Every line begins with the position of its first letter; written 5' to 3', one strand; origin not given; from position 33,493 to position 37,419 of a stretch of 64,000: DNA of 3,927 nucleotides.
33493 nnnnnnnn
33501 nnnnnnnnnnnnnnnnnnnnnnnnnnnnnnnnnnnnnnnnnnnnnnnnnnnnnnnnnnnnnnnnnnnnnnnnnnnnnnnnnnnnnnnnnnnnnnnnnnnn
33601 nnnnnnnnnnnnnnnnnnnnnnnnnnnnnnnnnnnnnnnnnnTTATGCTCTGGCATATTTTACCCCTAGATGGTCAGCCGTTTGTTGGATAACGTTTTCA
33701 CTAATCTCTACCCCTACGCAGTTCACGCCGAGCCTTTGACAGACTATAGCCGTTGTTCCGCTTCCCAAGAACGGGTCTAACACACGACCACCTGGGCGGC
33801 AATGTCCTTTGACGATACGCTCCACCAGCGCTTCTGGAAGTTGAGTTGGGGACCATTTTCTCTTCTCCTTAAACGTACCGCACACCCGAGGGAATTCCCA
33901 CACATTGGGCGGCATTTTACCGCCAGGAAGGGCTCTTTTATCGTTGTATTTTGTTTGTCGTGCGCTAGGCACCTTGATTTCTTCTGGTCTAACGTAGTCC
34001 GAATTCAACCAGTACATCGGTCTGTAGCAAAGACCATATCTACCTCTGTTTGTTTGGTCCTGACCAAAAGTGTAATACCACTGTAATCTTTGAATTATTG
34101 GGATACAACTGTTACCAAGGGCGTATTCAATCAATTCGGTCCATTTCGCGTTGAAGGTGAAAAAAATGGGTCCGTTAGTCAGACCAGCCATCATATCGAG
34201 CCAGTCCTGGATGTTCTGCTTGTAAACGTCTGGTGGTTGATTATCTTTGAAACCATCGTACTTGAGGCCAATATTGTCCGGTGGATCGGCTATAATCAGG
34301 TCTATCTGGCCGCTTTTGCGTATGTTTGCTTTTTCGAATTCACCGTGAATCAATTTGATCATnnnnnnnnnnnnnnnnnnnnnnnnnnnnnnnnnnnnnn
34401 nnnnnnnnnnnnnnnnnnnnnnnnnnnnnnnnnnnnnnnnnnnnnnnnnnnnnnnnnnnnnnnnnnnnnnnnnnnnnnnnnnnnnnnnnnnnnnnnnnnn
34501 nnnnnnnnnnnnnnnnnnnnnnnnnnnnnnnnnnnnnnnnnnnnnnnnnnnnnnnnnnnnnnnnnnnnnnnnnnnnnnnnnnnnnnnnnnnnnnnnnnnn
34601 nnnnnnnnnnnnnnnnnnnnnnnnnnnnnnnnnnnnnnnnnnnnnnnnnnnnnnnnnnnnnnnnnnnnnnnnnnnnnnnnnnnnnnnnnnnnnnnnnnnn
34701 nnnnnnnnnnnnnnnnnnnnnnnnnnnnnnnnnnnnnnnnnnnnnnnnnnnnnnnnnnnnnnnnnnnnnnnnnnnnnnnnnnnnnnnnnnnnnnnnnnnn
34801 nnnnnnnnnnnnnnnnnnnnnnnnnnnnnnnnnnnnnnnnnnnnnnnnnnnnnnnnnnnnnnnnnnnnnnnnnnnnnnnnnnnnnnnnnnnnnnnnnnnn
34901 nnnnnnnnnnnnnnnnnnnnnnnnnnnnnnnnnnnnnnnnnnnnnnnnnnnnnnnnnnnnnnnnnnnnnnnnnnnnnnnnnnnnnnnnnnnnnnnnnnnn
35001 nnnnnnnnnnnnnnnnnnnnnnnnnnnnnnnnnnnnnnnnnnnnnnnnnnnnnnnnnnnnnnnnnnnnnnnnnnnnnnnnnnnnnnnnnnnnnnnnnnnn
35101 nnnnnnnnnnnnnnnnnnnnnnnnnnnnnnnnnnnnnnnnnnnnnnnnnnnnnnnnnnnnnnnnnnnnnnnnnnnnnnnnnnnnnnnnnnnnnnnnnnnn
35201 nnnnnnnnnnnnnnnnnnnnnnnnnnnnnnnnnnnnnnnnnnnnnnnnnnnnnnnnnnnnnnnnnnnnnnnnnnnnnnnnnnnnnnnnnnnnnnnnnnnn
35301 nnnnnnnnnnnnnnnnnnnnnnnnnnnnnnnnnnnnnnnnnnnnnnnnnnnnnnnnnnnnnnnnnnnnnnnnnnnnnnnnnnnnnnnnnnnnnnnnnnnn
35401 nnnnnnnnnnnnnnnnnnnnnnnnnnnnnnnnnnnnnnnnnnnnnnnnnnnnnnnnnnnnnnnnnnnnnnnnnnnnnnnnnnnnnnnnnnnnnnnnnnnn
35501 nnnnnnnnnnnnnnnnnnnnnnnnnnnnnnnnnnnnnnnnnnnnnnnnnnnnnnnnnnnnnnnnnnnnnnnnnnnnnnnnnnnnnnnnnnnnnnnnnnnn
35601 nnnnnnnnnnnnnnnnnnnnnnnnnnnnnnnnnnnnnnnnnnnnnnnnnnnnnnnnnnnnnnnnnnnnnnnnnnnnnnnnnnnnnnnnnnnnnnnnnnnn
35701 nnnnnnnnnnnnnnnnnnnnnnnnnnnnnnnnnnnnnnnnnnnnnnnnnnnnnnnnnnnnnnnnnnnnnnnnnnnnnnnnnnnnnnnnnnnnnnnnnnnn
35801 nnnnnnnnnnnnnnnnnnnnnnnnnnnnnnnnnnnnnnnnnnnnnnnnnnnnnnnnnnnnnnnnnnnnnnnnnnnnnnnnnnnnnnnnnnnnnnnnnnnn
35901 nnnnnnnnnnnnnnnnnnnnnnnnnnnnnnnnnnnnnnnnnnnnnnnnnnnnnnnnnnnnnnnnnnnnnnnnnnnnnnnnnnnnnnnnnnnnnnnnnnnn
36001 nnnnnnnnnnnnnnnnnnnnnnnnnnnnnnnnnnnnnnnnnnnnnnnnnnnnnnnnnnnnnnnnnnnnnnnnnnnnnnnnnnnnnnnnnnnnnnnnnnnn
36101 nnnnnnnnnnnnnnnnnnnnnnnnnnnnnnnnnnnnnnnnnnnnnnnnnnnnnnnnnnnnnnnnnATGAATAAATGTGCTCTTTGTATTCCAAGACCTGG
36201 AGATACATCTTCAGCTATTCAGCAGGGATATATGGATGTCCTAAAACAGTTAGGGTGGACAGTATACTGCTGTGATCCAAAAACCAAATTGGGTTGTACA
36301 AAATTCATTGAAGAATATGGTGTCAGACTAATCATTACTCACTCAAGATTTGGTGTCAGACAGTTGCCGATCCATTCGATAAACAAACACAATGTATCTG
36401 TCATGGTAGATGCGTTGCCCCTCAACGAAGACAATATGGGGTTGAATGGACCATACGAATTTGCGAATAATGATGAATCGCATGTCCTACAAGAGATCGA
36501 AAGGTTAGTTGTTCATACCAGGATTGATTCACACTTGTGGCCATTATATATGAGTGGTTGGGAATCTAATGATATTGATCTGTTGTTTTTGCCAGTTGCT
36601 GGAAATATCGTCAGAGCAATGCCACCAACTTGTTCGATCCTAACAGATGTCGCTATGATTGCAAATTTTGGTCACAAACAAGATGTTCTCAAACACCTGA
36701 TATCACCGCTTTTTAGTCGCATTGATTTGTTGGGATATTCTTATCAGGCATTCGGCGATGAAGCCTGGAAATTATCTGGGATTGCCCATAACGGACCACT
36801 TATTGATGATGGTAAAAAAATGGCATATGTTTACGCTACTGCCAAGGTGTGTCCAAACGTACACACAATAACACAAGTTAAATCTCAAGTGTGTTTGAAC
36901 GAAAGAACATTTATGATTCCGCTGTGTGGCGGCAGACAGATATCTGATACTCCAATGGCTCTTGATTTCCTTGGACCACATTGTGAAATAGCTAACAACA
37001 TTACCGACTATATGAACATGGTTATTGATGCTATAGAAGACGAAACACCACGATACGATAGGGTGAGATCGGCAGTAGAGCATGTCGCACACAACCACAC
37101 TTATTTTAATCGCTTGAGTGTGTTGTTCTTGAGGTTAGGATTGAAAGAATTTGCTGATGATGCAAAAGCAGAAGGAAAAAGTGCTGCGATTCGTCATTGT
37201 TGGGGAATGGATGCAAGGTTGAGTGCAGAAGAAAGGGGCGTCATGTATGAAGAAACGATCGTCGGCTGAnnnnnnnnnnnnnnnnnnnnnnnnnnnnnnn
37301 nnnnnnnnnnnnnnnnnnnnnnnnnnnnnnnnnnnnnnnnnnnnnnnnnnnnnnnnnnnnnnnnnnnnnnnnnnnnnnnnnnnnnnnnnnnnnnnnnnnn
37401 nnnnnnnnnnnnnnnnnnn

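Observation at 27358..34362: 7-kb inverted accessory island: NTase, NUDIX, MazG, SPFH, two HNH nucleases, papain-like hydrolase, DNA MTase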

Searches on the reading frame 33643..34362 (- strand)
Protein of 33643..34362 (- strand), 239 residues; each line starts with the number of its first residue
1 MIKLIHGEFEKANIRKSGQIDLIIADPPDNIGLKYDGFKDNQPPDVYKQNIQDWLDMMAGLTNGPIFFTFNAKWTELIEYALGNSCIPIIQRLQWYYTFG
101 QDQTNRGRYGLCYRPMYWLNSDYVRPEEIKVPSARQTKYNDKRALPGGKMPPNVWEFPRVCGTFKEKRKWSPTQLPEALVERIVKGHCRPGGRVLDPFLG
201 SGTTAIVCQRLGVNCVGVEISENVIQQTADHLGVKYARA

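Call 6: search_protein_families(library=pfam, proteins=[window:33643-34362:-], max_evalue=0.01)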
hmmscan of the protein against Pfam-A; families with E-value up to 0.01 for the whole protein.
window:33643-34362:- (239 aa): 2 families
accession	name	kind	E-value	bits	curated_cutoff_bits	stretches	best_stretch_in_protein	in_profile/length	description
PF01555.25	N6_N4_Mtase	-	1.1e-30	107.7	26.7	1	20-228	1-219/221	DNA methylase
PF01170.24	UPF0020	-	0.0076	16.4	22.3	0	187-216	25-54/197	RMKL-like, methyltransferase domain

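Call 8: search_protein_families(library=padloc, proteins=[window:33643-34362:-], max_evalue=0.01)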
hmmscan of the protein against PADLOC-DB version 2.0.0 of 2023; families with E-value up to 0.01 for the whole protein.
window:33643-34362:- (239 aa): 62 families (the best 25 are shown)
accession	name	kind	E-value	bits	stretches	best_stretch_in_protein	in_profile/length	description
PDLC03299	MTase_II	-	2.4e-35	120.5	1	16-233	30-258/296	Type II methyltransferase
PDLC03371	MTase_II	-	8.7e-27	92.3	1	16-231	26-251/260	Type II methyltransferase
PDLC03320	MTase_II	-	1.1e-25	88.3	2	117-226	158-268/289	Type II methyltransferase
PDLC03353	MTase_II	-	4e-19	67.2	1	2-228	10-246/260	Type II methyltransferase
PDLC03738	oMTase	-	2.7e-16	57.2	1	166-228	199-261/376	orphan methyltransferase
PDLC03216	MTase_II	-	3.9e-16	57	1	153-230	172-253/364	Type II methyltransferase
PDLC03295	MTase_II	-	9.8e-16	56.1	2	134-226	165-260/292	Type II methyltransferase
PDLC03387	MTase_II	-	4.3e-15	53.6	1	172-233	215-276/289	Type II methyltransferase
PDLC03300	MTase_II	-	7.4e-15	52.8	1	147-233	192-277/302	Type II methyltransferase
PDLC03339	MTase_II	-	1.1e-13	48.7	1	153-229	193-268/399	Type II methyltransferase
PDLC03230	MTase_II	-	3.6e-13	47.5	1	143-225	194-275/360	Type II methyltransferase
PDLC03327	MTase_II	-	9.1e-13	46.1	1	127-219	181-271/319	Type II methyltransferase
PDLC03279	MTase_II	-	4.8e-12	43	1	166-229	519-580/587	Type II methyltransferase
PDLC03238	MTase_II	-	2.1e-11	41.5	2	170-224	303-357/428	Type II methyltransferase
PDLC04134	mad2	-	2.5e-11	41.1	1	166-231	266-332/492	mads_2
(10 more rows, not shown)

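Call 32: search_protein_families(library=ncbifam, proteins=[window:33643-34362:-], max_evalue=0.001)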
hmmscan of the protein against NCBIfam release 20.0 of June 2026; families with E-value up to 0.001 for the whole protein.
window:33643-34362:- (239 aa): 4 families
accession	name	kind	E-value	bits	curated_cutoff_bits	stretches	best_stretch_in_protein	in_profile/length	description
NF008572.0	PRK11524.1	equivalog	1.3e-26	93.4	292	1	16-226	30-250/294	adenine-specific DNA-methyltransferase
NF050803.1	DnaMtaseCcrMCaul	equivalog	1.2e-16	60.6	830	1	165-230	180-245/350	adenine-specific DNA-methyltransferase CcrM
NF010253.0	PRK13699.1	subfamily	9.2e-08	32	244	1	165-228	138-201/226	DNA methyltransferase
TIGR01177.1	TIGR01177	hypoth_equivalog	0.00039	19.8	316.55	1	187-226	179-218/330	TIGR01177 family methyltransferase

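Call 45: search_solved_structures(query=window:33643-34362:-, max_evalue=0.001, show_alignments=1)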
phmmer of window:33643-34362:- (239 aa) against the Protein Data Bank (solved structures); distinct sequences matched with E-value up to 0.001: 13.
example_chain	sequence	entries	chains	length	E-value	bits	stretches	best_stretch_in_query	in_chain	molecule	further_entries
9c3u_A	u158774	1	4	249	3.2e-23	85.3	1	17-224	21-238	Methyltransferase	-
8urk_A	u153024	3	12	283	4.4e-23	84.8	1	17-224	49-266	Methyltransferase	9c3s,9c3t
5hfj_A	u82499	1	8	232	4.7e-13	52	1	150-228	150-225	Adenine specific DNA methyltransferase (DpnA)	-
5hek_A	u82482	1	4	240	4.7e-13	52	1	150-228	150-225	Adenine specific DNA methyltransferase (DpnA)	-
6pbd_A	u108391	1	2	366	6.8e-13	51.4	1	166-225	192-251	Modification methylase CcrMI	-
1eg2_A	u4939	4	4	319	2e-12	49.9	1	116-217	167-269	MODIFICATION METHYLASE RSRI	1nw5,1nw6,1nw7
1nw8_A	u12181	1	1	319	4e-12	48.9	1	116-217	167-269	MODIFICATION METHYLASE RSRI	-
1g60_A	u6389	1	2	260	4.1e-11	45.6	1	123-227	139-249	Adenine-specific Methyltransferase MboIIA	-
2zie_A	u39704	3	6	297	1.3e-05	27.5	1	166-226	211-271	Putative modification methylase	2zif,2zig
3cjt_A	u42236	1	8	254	0.00016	24.1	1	182-228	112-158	Ribosomal protein L11 methyltransferase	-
1ufk_A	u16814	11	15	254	0.00016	24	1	182-228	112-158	TT0836 protein | Ribosomal protein L11 methyltransferase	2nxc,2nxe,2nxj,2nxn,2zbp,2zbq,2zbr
8s9m_A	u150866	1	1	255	0.00063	22.1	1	165-223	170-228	DNA cytosine-N4 methyltransferase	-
8s9n_A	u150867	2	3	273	0.00073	21.9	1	165-223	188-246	DNA cytosine-N4 methyltransferase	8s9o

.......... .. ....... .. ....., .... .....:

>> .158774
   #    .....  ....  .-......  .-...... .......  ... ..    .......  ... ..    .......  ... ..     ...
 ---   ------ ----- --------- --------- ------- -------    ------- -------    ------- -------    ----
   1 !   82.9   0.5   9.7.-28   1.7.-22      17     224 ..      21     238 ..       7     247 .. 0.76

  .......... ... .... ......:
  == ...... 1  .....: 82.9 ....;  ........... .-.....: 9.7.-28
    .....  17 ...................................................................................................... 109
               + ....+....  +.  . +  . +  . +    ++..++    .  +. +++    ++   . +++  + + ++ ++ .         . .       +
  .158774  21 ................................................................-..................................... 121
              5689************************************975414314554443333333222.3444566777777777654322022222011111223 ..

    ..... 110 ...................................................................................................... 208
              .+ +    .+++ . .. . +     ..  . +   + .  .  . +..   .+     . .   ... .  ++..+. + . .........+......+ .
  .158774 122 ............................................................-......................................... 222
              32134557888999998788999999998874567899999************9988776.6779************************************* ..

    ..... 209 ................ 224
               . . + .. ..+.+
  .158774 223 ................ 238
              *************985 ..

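Call 63: search_protein_representatives(protein=window:33643-34362:-)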
Query: 239 residues. Proteins with E-value up to 0.001 (for the whole library): 16884; up to 1e-10: 1058; up to 1e-30: 65. The best 150 are listed.
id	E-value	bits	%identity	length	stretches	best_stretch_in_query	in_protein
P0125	3.9e-69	248.9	50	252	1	3-231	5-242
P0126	2.8e-68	246.1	52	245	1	1-233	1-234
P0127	2.4e-41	157.8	41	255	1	4-235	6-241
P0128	2.1e-40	154.8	59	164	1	114-225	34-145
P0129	7.7e-40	152.9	45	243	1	19-225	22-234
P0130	2.0e-39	151.6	38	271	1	3-223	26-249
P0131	1.1e-38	149.2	36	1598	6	147-227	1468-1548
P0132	2.2e-38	148.1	39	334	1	13-224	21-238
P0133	4.7e-38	147.1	43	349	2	13-156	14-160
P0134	1.2e-37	145.7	37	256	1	4-231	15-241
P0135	1.6e-37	145.3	41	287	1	4-225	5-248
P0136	2.1e-37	144.9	49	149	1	3-148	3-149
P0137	3.3e-37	144.3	43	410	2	152-238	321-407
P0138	3.9e-37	144.1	55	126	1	123-237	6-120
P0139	8.3e-37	143.0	41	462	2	17-157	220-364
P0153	1.2e-33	132.6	38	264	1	18-228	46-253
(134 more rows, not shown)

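Call 99: find_encoding_contigs(protein=P0127, flank=6000, max_places=3)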
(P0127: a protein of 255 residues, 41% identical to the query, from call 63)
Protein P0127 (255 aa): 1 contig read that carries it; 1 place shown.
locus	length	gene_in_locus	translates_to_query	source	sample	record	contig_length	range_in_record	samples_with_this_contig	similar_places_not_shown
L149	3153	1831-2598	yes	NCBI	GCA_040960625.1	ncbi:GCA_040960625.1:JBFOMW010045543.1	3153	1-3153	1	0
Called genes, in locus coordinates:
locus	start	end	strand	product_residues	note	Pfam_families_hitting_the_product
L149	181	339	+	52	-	-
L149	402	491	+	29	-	-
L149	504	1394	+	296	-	-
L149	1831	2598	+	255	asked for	PF01555:N6_N4_Mtase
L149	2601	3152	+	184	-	?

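Call 100: find_encoding_contigs(protein=P0153, flank=6000, max_places=3)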
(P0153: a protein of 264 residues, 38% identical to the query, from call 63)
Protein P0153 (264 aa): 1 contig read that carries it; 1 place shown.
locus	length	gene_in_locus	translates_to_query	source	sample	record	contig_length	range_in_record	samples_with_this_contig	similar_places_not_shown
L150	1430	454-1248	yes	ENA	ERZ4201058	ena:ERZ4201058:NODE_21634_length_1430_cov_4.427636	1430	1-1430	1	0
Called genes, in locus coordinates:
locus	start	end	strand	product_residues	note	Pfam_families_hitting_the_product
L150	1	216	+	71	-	?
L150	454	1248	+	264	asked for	PF01555:N6_N4_Mtase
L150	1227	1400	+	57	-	-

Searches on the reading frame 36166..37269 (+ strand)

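Call 6: search_protein_families(library=pfam, proteins=[window:36166-37269:+], max_evalue=0.01)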
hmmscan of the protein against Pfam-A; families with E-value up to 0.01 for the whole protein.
window:36166-37269:+ (367 aa): 1 family
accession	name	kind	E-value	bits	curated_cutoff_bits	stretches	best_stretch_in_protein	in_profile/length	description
PF13524.12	Glyco_trans_1_2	-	6e-08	33.2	25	1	189-318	13-140/144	Glycosyl transferase-like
